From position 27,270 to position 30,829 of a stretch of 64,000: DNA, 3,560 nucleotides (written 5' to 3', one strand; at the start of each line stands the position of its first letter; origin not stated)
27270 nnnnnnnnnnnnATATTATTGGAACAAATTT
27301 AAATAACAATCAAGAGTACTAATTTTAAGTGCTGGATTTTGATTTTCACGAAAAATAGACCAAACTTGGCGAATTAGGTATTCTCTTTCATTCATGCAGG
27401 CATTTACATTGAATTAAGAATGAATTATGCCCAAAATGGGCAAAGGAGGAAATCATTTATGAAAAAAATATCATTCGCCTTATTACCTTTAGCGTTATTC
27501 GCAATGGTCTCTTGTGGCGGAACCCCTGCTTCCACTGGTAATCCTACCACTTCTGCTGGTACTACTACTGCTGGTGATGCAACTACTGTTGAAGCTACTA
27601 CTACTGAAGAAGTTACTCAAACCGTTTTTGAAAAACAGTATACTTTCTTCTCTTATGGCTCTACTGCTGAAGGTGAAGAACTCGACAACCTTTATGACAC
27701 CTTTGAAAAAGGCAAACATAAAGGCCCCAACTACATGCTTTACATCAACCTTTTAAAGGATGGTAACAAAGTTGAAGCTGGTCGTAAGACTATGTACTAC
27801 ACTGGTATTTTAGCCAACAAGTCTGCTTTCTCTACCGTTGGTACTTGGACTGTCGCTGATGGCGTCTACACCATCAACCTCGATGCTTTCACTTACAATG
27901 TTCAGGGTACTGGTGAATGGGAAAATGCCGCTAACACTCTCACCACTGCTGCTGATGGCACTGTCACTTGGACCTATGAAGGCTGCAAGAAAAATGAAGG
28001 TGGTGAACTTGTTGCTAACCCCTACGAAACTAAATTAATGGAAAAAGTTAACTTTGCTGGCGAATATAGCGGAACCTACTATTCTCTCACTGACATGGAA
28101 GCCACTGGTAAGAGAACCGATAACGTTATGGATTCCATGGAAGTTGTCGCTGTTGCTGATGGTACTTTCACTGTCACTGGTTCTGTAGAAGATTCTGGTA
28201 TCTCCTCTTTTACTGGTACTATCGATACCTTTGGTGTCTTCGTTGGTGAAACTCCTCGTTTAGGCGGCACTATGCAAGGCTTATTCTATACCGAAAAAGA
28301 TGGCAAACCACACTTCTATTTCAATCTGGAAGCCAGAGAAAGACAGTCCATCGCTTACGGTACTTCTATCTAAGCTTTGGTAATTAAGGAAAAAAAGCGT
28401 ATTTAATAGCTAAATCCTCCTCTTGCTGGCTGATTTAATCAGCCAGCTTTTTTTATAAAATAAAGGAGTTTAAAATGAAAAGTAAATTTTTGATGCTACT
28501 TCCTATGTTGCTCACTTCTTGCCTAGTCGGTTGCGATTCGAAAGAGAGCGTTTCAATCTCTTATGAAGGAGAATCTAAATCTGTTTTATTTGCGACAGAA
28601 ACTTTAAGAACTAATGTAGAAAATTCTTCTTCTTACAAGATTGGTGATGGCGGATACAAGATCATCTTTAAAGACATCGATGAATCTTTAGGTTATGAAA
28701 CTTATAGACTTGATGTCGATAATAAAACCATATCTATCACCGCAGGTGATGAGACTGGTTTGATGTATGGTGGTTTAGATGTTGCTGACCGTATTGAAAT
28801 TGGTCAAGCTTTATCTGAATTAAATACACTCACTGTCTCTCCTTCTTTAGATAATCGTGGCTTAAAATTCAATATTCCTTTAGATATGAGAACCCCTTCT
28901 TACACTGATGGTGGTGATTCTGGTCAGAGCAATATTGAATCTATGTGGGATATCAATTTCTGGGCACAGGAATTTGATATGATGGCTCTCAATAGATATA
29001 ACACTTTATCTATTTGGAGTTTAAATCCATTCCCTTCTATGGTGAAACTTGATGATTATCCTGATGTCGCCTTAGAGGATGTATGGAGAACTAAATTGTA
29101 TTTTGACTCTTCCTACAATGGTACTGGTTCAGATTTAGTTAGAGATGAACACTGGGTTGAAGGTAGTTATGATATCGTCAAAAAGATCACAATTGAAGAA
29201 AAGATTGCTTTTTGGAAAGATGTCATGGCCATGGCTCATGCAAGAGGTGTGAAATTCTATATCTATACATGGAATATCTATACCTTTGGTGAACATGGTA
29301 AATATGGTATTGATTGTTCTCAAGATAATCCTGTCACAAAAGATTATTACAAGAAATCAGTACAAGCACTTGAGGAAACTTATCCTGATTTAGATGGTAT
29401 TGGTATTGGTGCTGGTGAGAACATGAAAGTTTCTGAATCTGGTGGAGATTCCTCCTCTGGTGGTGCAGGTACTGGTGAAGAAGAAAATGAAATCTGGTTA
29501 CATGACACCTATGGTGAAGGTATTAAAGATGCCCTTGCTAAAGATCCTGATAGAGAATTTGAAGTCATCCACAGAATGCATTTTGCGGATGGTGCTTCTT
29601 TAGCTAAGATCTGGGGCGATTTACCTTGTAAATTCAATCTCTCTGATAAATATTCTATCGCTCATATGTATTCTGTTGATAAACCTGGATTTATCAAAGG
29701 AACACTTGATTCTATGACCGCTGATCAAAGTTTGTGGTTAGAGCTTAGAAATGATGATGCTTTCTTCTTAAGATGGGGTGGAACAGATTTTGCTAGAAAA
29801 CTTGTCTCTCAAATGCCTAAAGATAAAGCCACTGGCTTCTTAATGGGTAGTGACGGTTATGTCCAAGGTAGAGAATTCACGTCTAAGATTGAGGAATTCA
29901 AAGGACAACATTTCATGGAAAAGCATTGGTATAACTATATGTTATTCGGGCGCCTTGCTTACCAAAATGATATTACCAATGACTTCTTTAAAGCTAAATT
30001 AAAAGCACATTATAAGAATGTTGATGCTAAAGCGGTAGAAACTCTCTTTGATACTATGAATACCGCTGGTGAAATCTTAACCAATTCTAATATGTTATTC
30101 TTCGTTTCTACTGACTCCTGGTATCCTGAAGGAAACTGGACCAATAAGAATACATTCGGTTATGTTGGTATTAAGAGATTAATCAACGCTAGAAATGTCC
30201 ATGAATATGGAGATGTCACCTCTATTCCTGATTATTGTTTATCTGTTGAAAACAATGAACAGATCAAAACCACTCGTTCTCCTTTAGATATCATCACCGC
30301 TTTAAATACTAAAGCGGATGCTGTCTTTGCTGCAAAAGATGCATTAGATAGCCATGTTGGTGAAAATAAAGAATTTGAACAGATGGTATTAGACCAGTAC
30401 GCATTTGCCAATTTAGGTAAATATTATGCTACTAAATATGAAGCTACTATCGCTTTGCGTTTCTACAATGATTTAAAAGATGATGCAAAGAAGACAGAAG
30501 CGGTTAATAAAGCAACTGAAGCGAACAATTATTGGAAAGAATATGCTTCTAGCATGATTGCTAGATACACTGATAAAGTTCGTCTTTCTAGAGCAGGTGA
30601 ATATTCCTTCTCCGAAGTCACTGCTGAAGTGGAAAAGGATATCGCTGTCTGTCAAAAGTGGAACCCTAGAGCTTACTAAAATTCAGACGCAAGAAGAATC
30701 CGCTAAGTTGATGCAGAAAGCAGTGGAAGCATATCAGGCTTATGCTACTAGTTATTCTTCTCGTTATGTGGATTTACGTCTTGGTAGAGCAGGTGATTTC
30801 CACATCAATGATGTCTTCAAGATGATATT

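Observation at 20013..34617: Four promoters share a 9-bp direct repeat at a 21-nt period, matching LytTR response-regulator architecture and defining a glycan regulon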

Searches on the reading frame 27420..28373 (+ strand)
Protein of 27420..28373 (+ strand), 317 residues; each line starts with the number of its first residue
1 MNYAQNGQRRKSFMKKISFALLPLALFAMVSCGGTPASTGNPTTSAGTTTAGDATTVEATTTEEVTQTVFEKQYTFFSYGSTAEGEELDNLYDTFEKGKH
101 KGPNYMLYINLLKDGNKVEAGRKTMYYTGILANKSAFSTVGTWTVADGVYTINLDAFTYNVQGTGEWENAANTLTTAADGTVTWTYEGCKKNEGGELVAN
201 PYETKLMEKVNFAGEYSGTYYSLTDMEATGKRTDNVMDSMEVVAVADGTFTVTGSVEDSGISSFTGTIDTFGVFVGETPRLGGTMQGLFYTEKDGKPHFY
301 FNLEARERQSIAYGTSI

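Call 9: search_protein_families(library=pfam, proteins=[window:27420-28373:+], max_evalue=0.01)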
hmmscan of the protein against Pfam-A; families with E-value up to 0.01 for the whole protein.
window:27420-28373:+ (317 aa): 0 families

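Call 65: find_homologous_proteins(query=window:27459-28373:+)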
Query window:27459-28373:+ (304 aa): 11 proteins with E <= 0.001 among 3069 candidates.
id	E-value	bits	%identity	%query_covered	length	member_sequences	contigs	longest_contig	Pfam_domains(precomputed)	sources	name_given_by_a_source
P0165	4.1e-191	652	97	100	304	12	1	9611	-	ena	-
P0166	5.1e-99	349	55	100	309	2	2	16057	-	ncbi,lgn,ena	-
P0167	7.0e-90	319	55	100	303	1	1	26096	-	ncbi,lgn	-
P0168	4.4e-77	277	49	100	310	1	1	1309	-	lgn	-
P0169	2.3e-73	265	47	100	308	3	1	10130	-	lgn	-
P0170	3.3e-73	265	47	100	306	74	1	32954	-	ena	-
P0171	1.1e-68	250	45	100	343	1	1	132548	-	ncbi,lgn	-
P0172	9.1e-67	244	46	94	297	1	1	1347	-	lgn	-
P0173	6.8e-66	241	47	94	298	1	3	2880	-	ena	-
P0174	1.4e-57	213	45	83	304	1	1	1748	-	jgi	-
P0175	5.9e-54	202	43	98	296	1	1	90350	-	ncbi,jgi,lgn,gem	-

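Call 76: predict_structure(alignment_id=A3)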
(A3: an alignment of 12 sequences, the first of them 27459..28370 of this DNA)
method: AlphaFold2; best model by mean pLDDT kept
length: 304 residues; sequences in the alignment: 12
mean_pLDDT: 82.6   pTM: 0.77
mean pLDDT of the five models: 82.6, 82.4, 80.2, 79.9, 79.5
residues with pLDDT >= 90: 195; 70-90: 51; 50-70: 9; < 50: 49
segments of 3 or more residues with pLDDT < 50: 1-49
pLDDT, mean of each block of 10 residues (from residue 1): 37 35 34 31 41 82 95 95 93 96 97 87 95 97 87 89 96 88 88 95 95 94 95 94 77 96 87 94 94 90 96
secondary structure, 60 per line:
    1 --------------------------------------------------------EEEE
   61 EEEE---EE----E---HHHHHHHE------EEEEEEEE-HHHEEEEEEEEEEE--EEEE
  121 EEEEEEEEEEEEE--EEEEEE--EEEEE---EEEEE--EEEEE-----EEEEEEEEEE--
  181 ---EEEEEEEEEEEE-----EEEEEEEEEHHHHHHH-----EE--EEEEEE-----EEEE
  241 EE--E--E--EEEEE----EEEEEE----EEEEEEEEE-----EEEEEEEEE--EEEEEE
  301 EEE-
elements in order: E57-64 H78-84 E92-99 E104-114 E117-133 E136-141 E144-148 E152-156 E159-163 E169-178 E184-195 E201-209 H210-216 E226-231 E237-242 E251-255 E260-265 E270-278 E284-292 E295-303

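Call 81: fold_search(model_id=the predicted structure, library=pdb)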
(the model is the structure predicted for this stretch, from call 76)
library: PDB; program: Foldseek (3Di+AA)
matches with E <= 10: 992; with E <= 0.001: 2
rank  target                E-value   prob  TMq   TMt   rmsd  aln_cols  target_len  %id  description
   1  3ve1_C                8.7e-04  0.99  0.23  0.15  21.6       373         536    9  The 2.9 angstrom crystal structure of Transferrin binding protein B (TbpB) from serogroup B M982 Neisseria meningitidi (released 2012-02-22)
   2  4o3w_A                9.6e-04  0.97  0.22  0.14  24.7       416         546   11  Crystal structure of the vaccine antigen Transferrin Binding Protein B (TbpB) mutant Tyr-63-Ala from Actinobacillus su (released 2015-01-14)
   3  4qq1_C                2.0e-03  0.66  0.18  0.12  25.2       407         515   11  Crystal structure of the isotype 1 Transferrin binding protein B (TbpB) from serogroup B Neisseria meningitidis (released 2015-04-01)
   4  3pqu_A                2.6e-03  0.97  0.22  0.14  20.2       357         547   11  The crystal structures of porcine pathogen AsH57_TbpB (released 2011-02-02)
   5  3ve1_A                2.7e-03  0.96  0.23  0.14  20.9       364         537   11  The 2.9 angstrom crystal structure of Transferrin binding protein B (TbpB) from serogroup B M982 Neisseria meningitidi (released 2012-02-22)
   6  3ve2_B                3.5e-03  0.91  0.22  0.14  23.3       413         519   11  The 2.1 angstrom crystal structure of Transferrin binding protein B (TbpB) from serogroup B M982 Neisseria meningitidi (released 2012-02-22)
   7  9dc4_B                3.5e-03  0.89  0.22  0.14  22.6       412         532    9  Transferrin Binding Protein A in complex with transferrin binding protein B, transferrin and globular domain of TonB (released 2026-03-04)
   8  4nw4                  4.4e-03  0.77  0.18  0.20  18.3       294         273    9  Crystal structure of a DUF4822 family protein (EF0375) from Enterococcus faecalis V583 at 1.85 A resolution (released 2014-02-19)
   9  4kc7_C                5.1e-03  0.77  0.19  0.14  19.4       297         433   12  Crystal Structure of Endo-1,5-alpha-L-arabinanase from Thermotoga petrophila RKU-1 (released 2014-02-05)
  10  4o3w_B                6.1e-03  0.92  0.23  0.14  19.7       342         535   11  Crystal structure of the vaccine antigen Transferrin Binding Protein B (TbpB) mutant Tyr-63-Ala from Actinobacillus su (released 2015-01-14)
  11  4qq1_A                8.2e-03  0.57  0.18  0.12  25.5       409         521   10  Crystal structure of the isotype 1 Transferrin binding protein B (TbpB) from serogroup B Neisseria meningitidis (released 2015-04-01)
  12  3n91                  9.9e-03  0.85  0.24  0.23  18.9       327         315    8  Crystal structure of a STRUCTURAL GENOMICS, UNKNOWN FUNCTION (BACOVA_03430) from Bacteroides ovatus at 2.40 A resolution (released 2010-07-28)
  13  3pqu_B                1.3e-02  0.80  0.22  0.14  22.7       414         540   11  The crystal structures of porcine pathogen AsH57_TbpB (released 2011-02-02)
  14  3rwx                  1.7e-02  0.82  0.22  0.25  15.0       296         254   11  Crystal structure of a putative outer membrane protein (BF2706) from Bacteroides fragilis NCTC 9343 at 2.40 A resolution (released 2011-06-08)
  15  9clm_B                1.7e-02  0.44  0.19  0.12  23.1       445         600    9  Transferrin Binding Protein A in complex with transferrin binding protein B and two molecules of transferrin (released 2026-03-04)
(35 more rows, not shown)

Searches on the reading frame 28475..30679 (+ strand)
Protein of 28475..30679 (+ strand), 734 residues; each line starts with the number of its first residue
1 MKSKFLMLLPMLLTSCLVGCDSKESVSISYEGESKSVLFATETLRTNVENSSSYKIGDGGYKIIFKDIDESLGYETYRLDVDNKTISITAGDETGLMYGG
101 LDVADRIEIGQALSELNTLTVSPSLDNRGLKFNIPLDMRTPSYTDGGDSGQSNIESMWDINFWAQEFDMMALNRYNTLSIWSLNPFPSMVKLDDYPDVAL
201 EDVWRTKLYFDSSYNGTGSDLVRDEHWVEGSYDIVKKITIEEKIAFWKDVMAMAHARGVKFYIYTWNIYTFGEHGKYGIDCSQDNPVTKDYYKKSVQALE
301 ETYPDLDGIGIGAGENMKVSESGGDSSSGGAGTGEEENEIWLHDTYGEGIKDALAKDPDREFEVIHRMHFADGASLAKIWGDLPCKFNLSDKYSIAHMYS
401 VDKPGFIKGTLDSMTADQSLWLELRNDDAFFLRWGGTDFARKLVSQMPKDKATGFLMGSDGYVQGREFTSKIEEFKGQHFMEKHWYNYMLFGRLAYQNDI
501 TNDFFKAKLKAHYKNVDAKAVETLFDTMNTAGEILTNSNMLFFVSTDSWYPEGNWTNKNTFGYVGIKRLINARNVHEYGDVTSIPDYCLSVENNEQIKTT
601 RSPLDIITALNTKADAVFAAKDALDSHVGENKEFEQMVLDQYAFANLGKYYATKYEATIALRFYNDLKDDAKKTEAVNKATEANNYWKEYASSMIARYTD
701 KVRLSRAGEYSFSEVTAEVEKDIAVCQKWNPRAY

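Call 9: search_protein_families(library=pfam, proteins=[window:28475-30679:+], max_evalue=0.01)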
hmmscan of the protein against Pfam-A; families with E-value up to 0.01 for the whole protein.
window:28475-30679:+ (734 aa): 1 family
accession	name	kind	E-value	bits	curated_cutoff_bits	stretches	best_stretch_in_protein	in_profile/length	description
PF02838.20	Glyco_hydro_20b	-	3.8e-06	28.1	26.1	1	25-99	23-100/124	Glycosyl hydrolase family 20, domain 2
